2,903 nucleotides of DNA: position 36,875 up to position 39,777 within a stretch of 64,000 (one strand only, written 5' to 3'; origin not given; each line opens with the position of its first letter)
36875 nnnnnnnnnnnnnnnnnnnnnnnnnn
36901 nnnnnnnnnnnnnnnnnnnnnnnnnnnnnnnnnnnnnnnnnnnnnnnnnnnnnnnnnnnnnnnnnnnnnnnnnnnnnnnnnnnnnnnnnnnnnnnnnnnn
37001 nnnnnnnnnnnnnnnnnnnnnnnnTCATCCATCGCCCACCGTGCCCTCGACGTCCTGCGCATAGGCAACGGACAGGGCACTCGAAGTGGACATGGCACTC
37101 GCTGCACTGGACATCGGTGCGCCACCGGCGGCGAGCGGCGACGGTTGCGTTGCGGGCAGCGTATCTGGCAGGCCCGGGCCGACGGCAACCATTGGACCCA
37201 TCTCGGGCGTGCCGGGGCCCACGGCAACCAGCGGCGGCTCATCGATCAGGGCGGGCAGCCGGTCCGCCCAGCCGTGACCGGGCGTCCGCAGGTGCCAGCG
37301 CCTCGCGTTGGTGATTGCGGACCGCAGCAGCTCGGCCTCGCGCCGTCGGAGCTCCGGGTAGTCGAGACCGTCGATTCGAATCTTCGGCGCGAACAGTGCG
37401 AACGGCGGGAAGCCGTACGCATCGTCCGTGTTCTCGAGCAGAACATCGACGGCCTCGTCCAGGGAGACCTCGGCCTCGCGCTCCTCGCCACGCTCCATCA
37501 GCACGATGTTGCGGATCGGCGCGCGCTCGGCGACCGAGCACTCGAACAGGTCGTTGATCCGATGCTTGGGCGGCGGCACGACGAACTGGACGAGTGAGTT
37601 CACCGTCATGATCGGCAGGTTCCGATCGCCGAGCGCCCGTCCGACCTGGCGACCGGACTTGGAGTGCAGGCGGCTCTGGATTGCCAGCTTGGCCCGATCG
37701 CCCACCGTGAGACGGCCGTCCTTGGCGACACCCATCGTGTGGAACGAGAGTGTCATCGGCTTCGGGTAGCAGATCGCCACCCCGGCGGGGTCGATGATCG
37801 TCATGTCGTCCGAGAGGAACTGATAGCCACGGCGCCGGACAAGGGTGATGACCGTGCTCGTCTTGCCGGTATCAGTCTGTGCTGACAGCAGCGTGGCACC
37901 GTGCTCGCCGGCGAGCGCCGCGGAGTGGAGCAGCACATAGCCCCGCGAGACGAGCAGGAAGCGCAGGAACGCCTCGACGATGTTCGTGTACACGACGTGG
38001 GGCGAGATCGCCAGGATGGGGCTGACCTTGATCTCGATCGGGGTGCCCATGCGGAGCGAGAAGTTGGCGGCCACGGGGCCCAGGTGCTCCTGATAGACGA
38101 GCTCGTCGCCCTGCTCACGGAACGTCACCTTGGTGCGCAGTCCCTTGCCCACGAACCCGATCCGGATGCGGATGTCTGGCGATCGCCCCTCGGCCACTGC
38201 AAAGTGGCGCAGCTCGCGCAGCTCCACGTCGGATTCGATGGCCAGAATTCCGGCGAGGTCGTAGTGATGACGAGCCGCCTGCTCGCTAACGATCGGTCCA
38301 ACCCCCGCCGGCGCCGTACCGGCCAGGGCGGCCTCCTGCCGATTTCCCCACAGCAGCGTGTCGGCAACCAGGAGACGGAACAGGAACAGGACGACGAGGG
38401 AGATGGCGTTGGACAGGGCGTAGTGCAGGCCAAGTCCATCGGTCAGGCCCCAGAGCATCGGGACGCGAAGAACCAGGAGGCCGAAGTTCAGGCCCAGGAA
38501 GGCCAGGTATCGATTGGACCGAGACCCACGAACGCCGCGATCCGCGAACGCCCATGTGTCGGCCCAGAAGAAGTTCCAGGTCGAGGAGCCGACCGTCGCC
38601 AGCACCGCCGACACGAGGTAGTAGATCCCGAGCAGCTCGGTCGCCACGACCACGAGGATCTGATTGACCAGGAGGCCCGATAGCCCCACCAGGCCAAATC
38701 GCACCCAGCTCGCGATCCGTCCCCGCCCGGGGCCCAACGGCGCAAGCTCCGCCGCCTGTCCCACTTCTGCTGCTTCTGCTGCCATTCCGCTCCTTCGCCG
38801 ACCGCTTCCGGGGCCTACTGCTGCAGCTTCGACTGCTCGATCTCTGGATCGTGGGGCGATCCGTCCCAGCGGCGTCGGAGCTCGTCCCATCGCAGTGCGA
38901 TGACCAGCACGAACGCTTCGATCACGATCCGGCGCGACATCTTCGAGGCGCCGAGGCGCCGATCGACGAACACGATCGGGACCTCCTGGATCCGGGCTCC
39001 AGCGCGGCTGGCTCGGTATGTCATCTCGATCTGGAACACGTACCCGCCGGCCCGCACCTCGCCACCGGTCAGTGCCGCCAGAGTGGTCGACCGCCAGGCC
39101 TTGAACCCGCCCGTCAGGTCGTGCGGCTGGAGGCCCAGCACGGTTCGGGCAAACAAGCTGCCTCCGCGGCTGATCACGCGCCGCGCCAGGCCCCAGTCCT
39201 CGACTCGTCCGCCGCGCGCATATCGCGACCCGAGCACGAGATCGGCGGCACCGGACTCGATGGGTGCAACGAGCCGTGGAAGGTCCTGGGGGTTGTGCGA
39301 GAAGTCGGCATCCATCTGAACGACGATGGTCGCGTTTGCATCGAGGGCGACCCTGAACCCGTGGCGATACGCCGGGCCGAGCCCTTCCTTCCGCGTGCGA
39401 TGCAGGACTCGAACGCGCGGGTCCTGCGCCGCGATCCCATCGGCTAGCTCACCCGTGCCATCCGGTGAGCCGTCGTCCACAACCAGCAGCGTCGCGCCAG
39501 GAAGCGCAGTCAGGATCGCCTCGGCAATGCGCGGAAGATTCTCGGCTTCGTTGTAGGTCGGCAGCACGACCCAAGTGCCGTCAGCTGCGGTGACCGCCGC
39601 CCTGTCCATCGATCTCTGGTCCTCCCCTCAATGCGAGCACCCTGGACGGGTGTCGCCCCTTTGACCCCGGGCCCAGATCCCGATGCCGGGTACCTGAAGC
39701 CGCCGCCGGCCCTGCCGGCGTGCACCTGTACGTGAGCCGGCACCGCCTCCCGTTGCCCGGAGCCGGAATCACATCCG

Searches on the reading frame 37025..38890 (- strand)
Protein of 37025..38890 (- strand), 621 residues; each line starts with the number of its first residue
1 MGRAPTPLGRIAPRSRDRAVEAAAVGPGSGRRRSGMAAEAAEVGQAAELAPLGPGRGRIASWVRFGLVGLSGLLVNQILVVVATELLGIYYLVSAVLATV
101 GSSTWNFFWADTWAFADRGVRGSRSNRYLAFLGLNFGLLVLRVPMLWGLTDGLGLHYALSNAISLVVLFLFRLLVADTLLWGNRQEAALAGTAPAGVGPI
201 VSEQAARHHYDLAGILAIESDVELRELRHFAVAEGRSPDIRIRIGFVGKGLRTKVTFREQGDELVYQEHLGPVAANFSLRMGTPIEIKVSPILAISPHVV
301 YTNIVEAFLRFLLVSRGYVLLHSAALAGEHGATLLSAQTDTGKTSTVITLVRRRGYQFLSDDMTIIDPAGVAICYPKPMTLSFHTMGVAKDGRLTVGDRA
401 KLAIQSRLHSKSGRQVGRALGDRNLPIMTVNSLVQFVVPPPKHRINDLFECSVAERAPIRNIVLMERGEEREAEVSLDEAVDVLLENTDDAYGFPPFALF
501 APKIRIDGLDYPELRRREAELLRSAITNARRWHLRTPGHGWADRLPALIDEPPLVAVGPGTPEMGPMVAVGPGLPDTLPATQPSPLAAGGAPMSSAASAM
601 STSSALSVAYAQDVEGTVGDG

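Call 11: search_protein_families(library=pfam, proteins=[window:37025-38890:-], max_evalue=0.001)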
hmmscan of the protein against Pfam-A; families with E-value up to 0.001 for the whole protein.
window:37025-38890:- (621 aa): 1 family
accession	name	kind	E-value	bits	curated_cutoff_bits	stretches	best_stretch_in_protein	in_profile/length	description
PF04138.20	GtrA_DPMS_TM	-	6.2e-15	55.9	26.1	1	64-179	1-115/117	GtrA/DPMS, transmembrane domain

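Call 75: search_protein_families(library=ncbifam, proteins=[window:37025-38890:-], max_evalue=0.1)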
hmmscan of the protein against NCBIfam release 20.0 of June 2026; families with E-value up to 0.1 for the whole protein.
window:37025-38890:- (621 aa): 5 families
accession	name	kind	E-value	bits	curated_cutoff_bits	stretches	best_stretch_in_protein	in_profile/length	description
TIGR04352.1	HprK_rel_A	equivalog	1.2e-06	27.9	200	1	316-382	94-160/280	HprK-related kinase A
NF000361.1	self_FomB_kinase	exception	0.0027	16.8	400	1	300-374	107-180/325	FomB family phosphonate monophosphate kinase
NF012207.0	tet_MFS_H_J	exception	0.0045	16.1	700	1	67-176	75-179/392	Tet(H)/Tet(J) family tetracycline efflux MFS transporter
TIGR04355.1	HprK_rel_B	hypoth_equivalog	0.0054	15.9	200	1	287-369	115-194/351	HprK-related kinase B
NF012194.0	tet_MFS_J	exception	0.0068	15.4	870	1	68-175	76-178/398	tetracycline efflux MFS transporter Tet(J)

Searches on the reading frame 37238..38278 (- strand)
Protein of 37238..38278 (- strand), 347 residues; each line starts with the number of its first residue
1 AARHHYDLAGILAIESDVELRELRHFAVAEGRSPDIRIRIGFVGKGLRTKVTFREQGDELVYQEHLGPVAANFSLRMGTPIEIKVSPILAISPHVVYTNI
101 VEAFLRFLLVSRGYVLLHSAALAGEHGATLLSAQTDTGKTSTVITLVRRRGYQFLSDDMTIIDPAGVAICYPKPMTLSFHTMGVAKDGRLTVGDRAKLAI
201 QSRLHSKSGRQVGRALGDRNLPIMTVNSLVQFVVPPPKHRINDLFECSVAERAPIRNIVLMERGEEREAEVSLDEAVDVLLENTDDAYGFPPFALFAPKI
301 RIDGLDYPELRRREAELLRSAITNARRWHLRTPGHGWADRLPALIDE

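Call 35: search_protein_families(library=pfam, proteins=[window:37238-38278:-], max_evalue=1)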
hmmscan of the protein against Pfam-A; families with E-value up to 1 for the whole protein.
seq(347 aa): 0 families

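Call 74: search_solved_structures(query=window:37238-38278:-, max_evalue=10)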
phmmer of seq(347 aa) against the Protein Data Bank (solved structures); distinct sequences matched with E-value up to 10: 1.
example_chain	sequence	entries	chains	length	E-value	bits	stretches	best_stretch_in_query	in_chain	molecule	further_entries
1g71_A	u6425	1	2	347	0.91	11.8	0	164-233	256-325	DNA PRIMASE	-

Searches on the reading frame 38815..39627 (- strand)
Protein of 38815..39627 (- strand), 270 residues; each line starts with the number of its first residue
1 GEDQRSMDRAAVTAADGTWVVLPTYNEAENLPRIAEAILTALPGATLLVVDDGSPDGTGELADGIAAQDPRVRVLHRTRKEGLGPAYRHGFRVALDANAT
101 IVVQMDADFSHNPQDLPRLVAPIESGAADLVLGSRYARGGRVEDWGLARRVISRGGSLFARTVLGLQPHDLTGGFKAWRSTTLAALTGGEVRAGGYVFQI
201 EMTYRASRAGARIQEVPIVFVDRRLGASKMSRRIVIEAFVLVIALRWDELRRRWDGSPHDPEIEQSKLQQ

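Call 11: search_protein_families(library=pfam, proteins=[window:38815-39627:-], max_evalue=0.001)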
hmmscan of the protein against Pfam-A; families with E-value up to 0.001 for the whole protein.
window:38815-39627:- (270 aa): 2 families
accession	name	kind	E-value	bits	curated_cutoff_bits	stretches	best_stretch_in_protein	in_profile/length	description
PF00535.33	Glycos_transf_2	-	1.3e-31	110.3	23.3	1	20-179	2-160/168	Glycosyl transferase family 2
PF13641.12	Glyco_tranf_2_3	-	1.9e-07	31.8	27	1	18-222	3-210/230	Glycosyltransferase like family 2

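Call 75: search_protein_families(library=ncbifam, proteins=[window:38815-39627:-], max_evalue=0.1)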
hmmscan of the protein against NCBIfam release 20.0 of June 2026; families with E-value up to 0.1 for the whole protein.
window:38815-39627:- (270 aa): 17 families
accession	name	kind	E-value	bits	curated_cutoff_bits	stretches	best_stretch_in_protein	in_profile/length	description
TIGR04182.1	glyco_TIGR04182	equivalog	7.5e-17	61.6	325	1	20-226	4-196/293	S-layer glycoprotein N-glycosyltransferase AglJ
NF058614.1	PPMAGASynPpgS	equivalog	2.1e-14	53.5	370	1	18-218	2-194/226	polyprenyl-phospho-N-acetylgalactosaminyl synthase PpgS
NF041391.1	DPhHxTase_Halo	equivalog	2.4e-12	46.3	375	1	24-230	3-192/213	dolichyl-phosphate hexose transferase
TIGR03937.1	PgaC_IcaA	equivalog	4e-11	42.5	422.3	1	11-110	40-137/407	poly-beta-1,6-N-acetyl-D-glucosamine synthase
NF007986.1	PRK10714.1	equivalog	4e-11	42.5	529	1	19-237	9-217/316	undecaprenyl-phosphate 4-deoxy-4-formamido-L-arabinose transferase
TIGR03469.1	HpnB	hypoth_equivalog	1.2e-10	41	379.25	1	16-131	44-168/386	hopene-associated glycosyltransferase HpnB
NF047588.1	GlcsyltransPgfSStrep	equivalog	3e-09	36.5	500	1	20-146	5-132/308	glycosyltransferase PgfS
NF041875.1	EPS_EpsD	equivalog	9.7e-09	35.1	370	1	20-134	3-115/325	exopolysaccharide biosynthesis glycosyltransferase EpsD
NF045692.1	OglycostaseCruG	equivalog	4.3e-06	25.9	600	1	19-131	44-160/386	2'-O-glycosyltransferase CruG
NF053846.1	glyco_with_XrtP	equivalog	6.8e-06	25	520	1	19-119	43-154/440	XrtP-associated glycosyltransferase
TIGR04283.1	glyco_like_mftF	equivalog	1.7e-05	24.5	182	1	20-67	3-51/221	TIGR04283 family arsenosugar biosynthesis glycosyltransferase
NF007482.0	PRK10073.1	equivalog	1.7e-05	24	423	1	20-119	10-106/334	glycosyltransferase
NF010496.0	PRK13915.1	equivalog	5.8e-05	22.3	262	1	19-125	34-145/307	glucosyl-3-phosphoglycerate synthase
NF047683.1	TeichurnBiosyTuaG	equivalog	0.00044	20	400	1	20-118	10-106/252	teichuronic acid biosynthesis protein TuaG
TIGR01556.1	rhamnosyltran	subfamily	0.0024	17.1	200.55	1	39-109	14-84/281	rhamnosyltransferase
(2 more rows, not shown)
